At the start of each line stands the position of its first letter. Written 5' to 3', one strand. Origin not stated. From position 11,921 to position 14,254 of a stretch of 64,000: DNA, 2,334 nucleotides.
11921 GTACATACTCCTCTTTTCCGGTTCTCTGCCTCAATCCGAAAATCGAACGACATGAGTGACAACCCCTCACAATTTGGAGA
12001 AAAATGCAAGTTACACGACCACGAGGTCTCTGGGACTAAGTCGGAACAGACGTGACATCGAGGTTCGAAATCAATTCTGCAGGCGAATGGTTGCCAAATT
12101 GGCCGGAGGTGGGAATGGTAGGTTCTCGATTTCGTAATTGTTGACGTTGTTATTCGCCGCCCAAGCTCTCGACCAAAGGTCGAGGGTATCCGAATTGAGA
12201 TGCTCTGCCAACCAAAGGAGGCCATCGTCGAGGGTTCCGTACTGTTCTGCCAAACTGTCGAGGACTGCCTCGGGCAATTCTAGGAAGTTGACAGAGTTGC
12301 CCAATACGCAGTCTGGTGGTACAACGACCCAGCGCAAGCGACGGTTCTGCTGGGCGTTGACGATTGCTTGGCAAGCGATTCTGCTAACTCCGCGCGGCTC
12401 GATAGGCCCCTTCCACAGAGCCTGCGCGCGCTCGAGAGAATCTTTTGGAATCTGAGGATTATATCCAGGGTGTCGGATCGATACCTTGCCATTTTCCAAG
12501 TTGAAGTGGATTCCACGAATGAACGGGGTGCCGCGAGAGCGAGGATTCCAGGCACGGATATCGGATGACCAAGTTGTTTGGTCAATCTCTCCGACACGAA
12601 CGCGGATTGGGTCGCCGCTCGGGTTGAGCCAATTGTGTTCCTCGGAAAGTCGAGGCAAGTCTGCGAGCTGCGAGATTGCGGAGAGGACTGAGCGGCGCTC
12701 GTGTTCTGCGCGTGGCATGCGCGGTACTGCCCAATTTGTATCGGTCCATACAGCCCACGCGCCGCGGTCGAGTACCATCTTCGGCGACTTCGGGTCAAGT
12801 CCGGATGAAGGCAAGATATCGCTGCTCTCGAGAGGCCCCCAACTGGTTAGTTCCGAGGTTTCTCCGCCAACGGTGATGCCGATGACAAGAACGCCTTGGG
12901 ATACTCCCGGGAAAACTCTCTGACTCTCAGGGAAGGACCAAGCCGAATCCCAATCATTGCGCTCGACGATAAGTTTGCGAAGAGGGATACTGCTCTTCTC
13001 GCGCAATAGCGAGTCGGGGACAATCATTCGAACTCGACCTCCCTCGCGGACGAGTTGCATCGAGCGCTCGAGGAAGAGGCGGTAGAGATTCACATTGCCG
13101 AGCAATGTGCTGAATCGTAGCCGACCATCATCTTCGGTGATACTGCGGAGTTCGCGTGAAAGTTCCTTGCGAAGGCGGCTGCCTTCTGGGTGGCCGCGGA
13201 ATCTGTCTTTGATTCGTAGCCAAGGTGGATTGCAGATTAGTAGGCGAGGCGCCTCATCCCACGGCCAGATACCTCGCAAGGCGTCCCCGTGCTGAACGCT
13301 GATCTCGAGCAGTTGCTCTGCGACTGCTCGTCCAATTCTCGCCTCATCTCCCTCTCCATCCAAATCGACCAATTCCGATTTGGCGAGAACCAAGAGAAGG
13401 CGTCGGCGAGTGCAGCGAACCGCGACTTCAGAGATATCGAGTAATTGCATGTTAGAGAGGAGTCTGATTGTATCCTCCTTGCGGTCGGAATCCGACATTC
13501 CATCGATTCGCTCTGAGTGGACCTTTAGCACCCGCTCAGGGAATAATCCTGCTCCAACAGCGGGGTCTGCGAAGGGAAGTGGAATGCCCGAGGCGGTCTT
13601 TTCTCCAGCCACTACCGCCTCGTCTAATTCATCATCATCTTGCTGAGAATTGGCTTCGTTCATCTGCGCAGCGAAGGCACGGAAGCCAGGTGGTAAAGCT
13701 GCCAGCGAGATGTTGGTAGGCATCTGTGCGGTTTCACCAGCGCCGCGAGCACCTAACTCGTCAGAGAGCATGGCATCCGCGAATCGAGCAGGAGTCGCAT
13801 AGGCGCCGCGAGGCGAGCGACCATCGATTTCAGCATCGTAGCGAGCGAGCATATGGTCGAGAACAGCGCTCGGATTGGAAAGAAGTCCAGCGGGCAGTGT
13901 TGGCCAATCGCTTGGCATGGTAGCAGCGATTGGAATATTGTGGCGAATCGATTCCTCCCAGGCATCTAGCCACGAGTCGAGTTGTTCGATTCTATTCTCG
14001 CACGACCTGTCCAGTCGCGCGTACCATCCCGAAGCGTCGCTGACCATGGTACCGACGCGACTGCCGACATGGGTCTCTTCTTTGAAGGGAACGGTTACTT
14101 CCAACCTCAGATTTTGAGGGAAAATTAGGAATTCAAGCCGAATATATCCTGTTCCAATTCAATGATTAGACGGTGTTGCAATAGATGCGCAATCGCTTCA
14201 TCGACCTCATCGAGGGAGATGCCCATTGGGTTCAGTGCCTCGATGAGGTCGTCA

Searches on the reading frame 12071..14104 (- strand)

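Call 49: search_protein_families(library=pfam, proteins=[window:12071-14104:-], max_evalue=0.0001)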
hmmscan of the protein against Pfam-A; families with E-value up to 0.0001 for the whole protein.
window:12071-14104:- (677 aa): 1 family
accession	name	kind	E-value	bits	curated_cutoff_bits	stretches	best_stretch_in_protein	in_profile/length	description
PF07669.17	Eco57I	-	1.1e-09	39.1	25.3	1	222-398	6-171/171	Eco57I restriction-modification methylase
